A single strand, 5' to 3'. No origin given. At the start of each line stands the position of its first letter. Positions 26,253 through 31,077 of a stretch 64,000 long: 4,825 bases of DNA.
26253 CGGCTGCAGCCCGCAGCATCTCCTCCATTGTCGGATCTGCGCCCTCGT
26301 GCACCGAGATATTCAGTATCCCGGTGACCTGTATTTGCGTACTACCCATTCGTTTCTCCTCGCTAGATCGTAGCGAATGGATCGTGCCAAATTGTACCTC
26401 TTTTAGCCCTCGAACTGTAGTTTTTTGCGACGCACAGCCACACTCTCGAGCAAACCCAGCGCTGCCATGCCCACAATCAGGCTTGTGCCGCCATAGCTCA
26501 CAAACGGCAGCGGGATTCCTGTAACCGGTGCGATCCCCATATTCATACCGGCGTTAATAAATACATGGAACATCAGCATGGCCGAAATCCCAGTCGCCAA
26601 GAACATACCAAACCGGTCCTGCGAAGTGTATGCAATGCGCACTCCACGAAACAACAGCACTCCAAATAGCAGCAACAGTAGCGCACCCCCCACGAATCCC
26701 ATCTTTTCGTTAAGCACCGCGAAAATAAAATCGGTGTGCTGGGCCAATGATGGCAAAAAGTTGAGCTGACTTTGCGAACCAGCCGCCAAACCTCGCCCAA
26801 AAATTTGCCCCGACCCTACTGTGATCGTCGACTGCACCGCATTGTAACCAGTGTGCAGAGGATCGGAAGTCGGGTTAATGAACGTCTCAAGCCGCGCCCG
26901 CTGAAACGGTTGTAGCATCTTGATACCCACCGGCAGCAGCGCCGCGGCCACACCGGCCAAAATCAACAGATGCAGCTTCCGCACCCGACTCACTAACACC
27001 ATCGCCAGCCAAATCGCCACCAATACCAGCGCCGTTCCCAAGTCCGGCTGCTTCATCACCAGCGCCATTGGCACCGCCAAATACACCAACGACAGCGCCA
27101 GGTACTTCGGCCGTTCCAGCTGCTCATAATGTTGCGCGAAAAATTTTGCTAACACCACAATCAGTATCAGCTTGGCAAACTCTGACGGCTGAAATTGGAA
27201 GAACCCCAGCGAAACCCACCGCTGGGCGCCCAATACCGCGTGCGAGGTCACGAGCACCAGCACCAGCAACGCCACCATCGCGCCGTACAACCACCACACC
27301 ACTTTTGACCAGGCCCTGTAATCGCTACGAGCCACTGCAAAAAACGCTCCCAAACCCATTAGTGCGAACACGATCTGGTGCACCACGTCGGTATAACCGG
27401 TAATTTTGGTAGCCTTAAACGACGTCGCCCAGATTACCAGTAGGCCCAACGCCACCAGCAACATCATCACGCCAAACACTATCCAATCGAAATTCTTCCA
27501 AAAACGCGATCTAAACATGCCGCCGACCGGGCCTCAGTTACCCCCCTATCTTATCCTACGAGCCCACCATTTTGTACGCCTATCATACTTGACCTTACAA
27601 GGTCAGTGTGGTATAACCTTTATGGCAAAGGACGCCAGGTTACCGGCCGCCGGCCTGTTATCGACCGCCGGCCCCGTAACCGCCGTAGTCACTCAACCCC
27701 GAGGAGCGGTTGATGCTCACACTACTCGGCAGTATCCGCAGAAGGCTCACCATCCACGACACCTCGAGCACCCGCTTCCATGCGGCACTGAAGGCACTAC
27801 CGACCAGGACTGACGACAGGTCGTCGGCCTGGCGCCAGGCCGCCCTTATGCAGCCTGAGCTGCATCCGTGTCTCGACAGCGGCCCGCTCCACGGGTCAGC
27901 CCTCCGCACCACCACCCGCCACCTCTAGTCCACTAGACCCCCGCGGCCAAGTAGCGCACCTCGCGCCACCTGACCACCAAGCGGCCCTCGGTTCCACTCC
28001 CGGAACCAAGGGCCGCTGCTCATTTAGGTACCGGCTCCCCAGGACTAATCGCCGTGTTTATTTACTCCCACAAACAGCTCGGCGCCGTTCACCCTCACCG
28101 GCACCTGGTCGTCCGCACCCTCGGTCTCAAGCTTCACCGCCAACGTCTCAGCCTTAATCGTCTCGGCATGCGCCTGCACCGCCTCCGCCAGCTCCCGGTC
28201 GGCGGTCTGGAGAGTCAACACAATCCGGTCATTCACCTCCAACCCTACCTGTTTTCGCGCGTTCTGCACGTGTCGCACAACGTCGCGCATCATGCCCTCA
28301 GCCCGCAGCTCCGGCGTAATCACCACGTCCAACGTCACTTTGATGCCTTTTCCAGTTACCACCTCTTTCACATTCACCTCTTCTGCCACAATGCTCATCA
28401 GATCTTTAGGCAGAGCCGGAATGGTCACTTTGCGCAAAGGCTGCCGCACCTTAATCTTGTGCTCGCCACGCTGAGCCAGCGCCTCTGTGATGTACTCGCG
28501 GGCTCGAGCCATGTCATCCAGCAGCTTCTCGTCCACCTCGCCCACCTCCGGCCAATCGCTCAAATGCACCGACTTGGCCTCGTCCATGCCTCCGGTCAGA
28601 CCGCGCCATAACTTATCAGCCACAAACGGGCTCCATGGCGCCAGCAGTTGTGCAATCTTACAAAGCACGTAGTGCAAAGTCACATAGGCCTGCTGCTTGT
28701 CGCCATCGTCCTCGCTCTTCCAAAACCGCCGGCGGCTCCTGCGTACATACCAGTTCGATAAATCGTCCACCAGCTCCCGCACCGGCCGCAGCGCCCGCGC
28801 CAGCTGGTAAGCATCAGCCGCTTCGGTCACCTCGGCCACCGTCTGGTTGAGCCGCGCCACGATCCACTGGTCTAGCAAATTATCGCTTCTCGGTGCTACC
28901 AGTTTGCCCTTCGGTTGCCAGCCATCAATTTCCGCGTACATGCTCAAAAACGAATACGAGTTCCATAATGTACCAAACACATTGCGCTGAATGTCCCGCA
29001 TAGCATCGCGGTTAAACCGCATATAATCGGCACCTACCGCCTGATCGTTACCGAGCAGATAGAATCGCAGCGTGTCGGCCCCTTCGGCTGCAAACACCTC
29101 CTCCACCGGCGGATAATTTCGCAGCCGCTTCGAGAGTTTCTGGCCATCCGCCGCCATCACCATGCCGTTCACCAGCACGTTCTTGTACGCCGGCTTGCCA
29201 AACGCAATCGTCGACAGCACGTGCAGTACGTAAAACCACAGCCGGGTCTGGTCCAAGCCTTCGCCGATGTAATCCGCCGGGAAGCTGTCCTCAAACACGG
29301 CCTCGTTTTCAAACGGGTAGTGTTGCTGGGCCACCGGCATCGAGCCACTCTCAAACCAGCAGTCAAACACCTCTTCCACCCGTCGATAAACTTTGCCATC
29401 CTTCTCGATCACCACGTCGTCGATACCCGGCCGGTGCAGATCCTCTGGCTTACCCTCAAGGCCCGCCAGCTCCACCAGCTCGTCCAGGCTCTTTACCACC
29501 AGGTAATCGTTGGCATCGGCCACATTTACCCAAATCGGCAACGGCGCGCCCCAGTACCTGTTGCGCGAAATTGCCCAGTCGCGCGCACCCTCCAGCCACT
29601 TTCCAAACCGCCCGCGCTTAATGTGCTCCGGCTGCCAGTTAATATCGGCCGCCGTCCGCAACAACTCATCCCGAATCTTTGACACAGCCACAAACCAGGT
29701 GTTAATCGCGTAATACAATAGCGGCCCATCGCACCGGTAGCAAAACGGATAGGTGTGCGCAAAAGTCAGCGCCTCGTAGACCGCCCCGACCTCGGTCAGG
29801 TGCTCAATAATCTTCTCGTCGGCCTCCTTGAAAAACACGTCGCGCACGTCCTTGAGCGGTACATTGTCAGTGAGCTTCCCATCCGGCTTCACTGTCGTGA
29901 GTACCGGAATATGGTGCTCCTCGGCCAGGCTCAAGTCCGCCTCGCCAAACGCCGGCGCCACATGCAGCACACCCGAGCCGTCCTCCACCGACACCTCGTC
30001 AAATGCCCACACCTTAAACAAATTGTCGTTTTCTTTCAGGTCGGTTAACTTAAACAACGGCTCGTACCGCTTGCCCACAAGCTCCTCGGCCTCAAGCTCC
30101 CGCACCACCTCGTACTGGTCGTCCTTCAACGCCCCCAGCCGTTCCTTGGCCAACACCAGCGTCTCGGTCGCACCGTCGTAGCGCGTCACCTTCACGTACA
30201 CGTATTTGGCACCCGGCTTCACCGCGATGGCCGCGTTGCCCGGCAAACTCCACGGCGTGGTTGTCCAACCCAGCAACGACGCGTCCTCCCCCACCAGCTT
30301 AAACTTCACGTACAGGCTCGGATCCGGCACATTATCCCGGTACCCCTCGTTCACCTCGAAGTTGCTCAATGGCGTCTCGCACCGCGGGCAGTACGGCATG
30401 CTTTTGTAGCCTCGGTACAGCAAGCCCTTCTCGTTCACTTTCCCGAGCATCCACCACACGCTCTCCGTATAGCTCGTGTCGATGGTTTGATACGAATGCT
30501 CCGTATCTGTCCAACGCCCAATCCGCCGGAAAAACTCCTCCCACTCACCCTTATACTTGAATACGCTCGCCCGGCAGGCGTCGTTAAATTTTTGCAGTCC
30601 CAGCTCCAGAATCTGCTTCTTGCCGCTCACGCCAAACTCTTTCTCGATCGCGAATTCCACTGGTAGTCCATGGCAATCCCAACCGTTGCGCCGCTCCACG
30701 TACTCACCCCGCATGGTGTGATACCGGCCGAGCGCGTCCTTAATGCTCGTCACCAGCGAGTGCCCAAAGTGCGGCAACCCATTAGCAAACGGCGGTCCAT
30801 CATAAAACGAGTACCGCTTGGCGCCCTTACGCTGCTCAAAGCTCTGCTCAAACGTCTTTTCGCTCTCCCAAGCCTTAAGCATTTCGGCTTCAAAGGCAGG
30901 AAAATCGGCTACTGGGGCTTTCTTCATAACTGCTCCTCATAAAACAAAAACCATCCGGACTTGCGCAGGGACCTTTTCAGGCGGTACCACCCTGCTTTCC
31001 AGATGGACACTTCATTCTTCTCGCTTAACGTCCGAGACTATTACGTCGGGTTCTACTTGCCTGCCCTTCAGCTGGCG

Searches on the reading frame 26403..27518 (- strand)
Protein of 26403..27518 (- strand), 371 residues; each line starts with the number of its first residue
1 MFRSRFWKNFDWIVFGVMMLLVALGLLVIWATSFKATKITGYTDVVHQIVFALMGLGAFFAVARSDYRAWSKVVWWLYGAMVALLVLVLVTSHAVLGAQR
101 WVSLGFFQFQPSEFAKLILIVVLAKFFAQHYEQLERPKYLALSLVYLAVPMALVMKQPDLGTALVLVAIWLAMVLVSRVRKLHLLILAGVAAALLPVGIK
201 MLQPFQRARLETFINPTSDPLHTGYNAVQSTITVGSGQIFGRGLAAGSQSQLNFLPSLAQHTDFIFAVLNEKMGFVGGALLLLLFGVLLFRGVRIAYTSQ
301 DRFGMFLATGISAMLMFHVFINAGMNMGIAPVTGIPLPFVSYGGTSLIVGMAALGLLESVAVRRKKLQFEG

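Call 9: search_protein_families(library=pfam, proteins=[window:26403-27518:-], max_evalue=0.01)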
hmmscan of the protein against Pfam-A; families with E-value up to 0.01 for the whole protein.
window:26403-27518:- (371 aa): 1 family
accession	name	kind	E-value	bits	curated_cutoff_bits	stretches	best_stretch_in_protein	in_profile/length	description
PF01098.24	FTSW_RODA_SPOVE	-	5.9e-99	331.9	26.4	1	13-365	3-355/356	Cell cycle protein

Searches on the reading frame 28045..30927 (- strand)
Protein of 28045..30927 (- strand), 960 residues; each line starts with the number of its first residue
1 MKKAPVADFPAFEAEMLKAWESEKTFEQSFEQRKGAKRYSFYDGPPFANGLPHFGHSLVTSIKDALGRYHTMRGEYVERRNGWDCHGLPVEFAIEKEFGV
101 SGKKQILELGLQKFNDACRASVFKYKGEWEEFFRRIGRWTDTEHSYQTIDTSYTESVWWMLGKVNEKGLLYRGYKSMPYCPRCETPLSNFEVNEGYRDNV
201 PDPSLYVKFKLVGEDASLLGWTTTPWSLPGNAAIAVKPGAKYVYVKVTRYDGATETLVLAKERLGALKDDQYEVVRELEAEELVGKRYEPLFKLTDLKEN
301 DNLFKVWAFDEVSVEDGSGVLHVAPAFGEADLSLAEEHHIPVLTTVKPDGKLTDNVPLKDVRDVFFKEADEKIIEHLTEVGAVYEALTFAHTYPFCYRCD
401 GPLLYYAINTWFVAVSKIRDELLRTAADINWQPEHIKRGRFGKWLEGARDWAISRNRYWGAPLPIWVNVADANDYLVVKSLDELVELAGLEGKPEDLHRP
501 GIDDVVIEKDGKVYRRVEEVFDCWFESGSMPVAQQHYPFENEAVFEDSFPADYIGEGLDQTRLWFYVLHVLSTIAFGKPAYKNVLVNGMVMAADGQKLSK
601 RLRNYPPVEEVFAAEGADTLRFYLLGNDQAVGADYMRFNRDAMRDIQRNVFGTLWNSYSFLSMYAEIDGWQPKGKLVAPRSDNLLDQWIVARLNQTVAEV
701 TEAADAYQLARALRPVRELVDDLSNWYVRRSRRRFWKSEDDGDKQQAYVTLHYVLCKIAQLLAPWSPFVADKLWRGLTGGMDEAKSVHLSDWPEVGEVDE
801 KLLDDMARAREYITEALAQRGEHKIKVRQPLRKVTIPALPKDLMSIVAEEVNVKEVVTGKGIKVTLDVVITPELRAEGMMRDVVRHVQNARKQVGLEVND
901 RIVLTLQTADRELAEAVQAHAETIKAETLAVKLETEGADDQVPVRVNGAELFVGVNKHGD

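Call 68: search_protein_families(library=pfam, proteins=[window:28045-30927:-], max_evalue=0.01)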
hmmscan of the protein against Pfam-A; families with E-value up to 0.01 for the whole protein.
window:28045-30927:- (960 aa): 5 families
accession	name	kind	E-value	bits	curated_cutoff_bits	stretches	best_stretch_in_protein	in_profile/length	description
PF00133.28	tRNA-synt_1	-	3.3e-129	431.7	22.7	1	16-628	2-406/414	tRNA synthetases class I (I, L, M and V)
PF08264.19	Anticodon_1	-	2.3e-31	109.1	25.1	1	686-834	1-147/148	Anticodon-binding domain of tRNA ligase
PF19302.4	DUF5915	-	1.3e-24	87.2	27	1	838-957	76-194/195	Domain of unknown function (DUF5915)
PF09334.17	tRNA-synt_1g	-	1.6e-14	54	20.1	1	46-192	8-135/391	tRNA synthetases class I (M)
PF01406.26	tRNA-synt_1e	-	0.0036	17.1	27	1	572-628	229-284/301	tRNA synthetases class I (C) catalytic domain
